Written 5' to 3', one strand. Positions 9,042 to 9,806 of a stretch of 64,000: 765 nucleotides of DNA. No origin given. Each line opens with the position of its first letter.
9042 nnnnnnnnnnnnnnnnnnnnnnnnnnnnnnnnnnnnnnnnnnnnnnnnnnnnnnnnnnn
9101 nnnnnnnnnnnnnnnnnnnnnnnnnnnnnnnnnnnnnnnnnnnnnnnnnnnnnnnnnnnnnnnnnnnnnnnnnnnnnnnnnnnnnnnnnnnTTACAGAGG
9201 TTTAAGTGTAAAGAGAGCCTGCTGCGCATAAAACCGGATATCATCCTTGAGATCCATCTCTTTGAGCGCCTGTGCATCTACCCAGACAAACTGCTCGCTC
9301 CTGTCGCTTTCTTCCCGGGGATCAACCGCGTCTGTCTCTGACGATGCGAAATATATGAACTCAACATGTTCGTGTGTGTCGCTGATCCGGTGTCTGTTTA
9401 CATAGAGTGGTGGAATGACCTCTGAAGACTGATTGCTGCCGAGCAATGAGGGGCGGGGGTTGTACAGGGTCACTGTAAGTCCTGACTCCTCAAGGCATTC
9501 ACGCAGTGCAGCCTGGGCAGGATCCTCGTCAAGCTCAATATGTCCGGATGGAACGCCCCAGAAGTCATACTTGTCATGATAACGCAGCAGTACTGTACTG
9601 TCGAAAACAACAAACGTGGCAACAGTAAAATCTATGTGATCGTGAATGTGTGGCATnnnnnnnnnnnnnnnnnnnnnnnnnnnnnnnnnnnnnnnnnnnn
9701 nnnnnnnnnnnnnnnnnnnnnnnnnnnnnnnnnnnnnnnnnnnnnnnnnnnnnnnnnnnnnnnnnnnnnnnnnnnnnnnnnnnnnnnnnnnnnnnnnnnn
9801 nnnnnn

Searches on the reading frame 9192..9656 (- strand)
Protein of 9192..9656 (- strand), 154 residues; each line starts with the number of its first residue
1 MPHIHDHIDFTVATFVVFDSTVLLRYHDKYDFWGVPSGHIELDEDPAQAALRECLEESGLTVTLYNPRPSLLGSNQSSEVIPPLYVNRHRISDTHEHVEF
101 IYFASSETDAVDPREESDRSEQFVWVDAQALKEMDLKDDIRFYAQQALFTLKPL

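Call 79: search_protein_families(library=pfam, proteins=[window:9192-9656:-], max_evalue=0.0001)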
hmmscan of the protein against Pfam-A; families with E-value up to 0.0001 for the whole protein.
window:9192-9656:- (154 aa): 1 family
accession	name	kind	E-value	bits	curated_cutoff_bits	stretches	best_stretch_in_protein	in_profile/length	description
PF00293.34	NUDIX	-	3.2e-14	53.5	21.1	1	16-144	9-132/134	NUDIX domain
